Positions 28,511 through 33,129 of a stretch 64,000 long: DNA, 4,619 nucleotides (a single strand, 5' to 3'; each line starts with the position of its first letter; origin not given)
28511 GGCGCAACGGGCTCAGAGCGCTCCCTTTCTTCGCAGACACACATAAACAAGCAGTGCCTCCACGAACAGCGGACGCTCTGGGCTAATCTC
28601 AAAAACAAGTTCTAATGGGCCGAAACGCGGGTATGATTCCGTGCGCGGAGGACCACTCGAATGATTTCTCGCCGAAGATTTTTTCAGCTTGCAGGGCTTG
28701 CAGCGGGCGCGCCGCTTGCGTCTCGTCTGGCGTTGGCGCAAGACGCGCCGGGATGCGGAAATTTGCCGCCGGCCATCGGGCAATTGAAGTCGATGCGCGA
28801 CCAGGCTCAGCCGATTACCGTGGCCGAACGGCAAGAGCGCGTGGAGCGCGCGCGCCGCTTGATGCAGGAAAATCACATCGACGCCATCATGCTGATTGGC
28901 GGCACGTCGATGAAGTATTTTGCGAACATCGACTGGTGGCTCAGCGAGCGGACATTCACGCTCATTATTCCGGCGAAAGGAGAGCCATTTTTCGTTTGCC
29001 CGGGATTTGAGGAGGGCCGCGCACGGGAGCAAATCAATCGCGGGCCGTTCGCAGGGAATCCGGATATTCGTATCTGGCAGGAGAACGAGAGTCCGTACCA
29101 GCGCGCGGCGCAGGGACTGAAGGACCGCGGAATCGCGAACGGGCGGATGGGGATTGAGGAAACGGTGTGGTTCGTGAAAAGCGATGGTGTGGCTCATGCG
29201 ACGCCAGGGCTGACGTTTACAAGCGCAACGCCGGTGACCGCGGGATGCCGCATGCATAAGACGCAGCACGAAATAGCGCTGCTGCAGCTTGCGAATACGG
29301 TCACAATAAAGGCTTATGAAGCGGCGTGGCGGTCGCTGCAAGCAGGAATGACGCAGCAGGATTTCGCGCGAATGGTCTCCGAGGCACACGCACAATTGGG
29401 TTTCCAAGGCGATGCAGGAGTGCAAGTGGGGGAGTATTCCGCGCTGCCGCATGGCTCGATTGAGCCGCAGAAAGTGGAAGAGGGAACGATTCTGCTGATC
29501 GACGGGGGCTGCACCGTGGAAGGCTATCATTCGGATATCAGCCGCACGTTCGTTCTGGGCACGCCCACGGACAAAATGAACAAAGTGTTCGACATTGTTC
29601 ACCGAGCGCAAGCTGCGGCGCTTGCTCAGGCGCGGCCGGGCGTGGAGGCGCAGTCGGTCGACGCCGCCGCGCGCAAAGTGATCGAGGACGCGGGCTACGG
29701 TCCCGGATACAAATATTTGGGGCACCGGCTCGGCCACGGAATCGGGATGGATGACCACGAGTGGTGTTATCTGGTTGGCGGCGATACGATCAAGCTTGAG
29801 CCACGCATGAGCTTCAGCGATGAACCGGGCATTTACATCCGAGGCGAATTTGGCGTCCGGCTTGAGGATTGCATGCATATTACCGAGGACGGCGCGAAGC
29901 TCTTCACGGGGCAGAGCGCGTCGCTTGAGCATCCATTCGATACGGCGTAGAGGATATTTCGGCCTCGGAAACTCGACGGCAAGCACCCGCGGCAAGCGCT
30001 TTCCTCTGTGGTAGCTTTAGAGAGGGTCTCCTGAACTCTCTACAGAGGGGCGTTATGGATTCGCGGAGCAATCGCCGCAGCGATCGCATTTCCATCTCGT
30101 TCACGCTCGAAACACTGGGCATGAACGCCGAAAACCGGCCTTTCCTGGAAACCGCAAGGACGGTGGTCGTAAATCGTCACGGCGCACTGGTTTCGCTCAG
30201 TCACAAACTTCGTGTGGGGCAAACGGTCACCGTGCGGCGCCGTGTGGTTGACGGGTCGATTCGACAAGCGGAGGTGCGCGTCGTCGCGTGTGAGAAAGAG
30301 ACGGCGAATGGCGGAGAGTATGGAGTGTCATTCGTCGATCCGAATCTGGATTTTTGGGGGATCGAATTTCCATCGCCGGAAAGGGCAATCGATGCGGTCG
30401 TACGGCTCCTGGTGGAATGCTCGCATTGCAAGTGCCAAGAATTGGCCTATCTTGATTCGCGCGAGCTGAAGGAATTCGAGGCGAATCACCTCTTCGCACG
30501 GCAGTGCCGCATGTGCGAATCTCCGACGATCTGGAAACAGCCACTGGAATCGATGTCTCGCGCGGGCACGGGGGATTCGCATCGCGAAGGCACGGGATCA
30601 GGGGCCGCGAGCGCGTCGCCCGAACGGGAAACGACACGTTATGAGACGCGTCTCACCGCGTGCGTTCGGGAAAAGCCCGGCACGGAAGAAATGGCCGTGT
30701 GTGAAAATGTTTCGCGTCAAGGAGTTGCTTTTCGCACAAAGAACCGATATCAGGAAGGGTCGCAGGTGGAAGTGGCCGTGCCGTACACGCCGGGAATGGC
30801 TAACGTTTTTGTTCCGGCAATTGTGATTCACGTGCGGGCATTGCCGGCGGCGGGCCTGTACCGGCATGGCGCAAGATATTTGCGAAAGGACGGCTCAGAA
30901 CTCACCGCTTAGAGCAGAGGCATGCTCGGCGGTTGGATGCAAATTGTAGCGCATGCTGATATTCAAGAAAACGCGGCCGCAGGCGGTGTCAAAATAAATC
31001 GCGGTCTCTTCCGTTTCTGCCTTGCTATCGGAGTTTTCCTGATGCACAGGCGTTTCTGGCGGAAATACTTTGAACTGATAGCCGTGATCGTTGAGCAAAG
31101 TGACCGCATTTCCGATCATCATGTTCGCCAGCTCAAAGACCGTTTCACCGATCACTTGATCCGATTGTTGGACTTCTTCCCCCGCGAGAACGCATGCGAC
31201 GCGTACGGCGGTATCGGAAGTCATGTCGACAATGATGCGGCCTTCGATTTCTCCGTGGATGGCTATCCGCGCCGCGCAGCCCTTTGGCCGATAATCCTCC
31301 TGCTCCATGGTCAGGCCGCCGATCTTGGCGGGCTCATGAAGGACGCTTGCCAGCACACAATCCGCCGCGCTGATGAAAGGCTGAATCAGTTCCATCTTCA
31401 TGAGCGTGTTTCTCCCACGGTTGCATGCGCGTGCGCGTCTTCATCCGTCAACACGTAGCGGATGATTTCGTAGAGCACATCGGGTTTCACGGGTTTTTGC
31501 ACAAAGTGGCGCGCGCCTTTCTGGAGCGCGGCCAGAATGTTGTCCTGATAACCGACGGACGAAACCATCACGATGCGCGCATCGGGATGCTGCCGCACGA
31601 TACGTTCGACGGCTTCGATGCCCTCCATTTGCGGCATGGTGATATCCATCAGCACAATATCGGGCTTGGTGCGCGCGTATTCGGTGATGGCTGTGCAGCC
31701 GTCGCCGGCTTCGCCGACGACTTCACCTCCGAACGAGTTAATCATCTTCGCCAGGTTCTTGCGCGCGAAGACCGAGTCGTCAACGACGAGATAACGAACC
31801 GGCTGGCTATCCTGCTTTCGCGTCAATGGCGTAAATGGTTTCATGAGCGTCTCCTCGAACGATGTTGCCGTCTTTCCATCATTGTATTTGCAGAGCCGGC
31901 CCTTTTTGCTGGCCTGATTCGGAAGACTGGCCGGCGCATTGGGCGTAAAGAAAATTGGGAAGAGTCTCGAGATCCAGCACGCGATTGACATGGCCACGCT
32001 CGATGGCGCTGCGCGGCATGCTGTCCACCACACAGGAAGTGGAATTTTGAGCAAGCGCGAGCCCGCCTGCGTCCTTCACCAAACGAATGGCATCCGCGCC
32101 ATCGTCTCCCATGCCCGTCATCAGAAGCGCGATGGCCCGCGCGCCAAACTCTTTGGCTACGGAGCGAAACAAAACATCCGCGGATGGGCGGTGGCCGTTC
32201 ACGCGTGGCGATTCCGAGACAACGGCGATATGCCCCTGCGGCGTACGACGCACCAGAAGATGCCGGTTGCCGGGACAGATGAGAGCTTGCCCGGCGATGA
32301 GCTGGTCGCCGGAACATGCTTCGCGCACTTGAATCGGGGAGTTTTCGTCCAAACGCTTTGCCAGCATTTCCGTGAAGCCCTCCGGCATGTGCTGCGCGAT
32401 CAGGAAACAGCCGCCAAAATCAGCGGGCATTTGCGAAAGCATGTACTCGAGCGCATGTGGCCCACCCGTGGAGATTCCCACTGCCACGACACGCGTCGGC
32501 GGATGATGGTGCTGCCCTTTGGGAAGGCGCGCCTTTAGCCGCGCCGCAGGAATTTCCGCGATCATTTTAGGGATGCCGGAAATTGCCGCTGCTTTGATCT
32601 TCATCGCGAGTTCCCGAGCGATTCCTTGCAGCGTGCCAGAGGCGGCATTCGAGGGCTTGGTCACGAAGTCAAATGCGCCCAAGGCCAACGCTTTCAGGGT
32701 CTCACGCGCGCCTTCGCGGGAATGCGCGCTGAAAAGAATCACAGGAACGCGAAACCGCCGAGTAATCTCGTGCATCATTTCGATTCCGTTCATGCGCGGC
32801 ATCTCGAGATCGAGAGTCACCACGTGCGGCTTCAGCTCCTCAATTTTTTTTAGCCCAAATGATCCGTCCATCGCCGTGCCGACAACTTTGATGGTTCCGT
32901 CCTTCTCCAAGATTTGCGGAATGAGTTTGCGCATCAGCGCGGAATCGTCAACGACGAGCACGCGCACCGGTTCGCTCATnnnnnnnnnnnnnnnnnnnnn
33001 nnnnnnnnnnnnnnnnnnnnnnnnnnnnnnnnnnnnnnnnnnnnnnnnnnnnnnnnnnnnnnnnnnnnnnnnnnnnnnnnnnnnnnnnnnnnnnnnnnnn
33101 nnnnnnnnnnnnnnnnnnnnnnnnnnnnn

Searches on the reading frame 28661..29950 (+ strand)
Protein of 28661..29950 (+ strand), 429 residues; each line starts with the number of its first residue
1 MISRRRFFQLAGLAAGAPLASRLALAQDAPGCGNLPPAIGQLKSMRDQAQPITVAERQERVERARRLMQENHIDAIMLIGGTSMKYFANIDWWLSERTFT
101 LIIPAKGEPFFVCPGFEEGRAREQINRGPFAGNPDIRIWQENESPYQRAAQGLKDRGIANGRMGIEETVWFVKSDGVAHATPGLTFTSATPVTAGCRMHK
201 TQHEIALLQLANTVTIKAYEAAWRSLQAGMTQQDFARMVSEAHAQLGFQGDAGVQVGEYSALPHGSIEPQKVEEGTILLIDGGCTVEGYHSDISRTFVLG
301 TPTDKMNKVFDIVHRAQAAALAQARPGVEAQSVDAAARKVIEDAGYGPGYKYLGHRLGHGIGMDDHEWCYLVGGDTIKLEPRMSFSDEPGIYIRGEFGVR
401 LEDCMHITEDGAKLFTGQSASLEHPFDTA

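Call 7: search_protein_families(library=pfam, proteins=[window:28661-29950:+], max_evalue=0.001)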
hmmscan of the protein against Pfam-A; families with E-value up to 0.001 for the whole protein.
window:28661-29950:+ (429 aa): 2 families
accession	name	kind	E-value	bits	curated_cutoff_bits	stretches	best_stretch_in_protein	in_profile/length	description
PF00557.29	Peptidase_M24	-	2.1e-51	175.1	23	1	208-409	3-208/208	Metallopeptidase family M24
PF01321.24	Creatinase_N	-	3e-16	60.6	22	1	60-198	1-127/128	Creatinase/Prolidase N-terminal domain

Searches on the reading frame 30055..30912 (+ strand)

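Call 7: search_protein_families(library=pfam, proteins=[window:30055-30912:+], max_evalue=0.001)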
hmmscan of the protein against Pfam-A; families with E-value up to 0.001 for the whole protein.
window:30055-30912:+ (285 aa): 1 family
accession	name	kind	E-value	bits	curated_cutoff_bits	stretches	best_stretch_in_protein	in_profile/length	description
PF07238.19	PilZ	-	3.1e-16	60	22.5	2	191-267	3-79/102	PilZ domain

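Call 84: search_protein_families(library=ncbifam, proteins=[window:30055-30912:+], max_evalue=1e-20)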
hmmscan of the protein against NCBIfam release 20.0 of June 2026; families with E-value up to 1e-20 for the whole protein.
window:30055-30912:+ (285 aa): 0 families

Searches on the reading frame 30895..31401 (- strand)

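Call 11: search_protein_families(library=pfam, proteins=[window:30895-31401:-], max_evalue=0.001)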
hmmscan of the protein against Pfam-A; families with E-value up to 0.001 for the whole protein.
window:30895-31401:- (168 aa): 1 family
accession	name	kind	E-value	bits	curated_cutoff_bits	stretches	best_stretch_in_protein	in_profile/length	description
PF13690.11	CheX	-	1.3e-12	48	27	1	43-123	2-78/94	Chemotaxis phosphatase CheX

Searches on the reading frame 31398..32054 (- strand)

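Call 11: search_protein_families(library=pfam, proteins=[window:31398-32054:-], max_evalue=0.001)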
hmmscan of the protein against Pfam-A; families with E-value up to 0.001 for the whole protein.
window:31398-32054:- (218 aa): 1 family
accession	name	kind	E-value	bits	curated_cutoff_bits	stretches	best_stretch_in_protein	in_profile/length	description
PF00072.30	Response_reg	-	9.9e-26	90.5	30.2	1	89-198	2-110/111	Response regulator receiver domain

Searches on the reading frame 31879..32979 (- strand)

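Call 7: search_protein_families(library=pfam, proteins=[window:31879-32979:-], max_evalue=0.001)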
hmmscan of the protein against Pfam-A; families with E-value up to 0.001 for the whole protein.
window:31879-32979:- (366 aa): 2 families
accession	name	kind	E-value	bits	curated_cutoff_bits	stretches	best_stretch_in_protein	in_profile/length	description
PF01339.22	CheB_methylest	-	1.7e-62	210.6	24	1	165-343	1-173/174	CheB methylesterase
PF00072.30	Response_reg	-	9.7e-25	87.3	30.2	1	7-112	1-103/111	Response regulator receiver domain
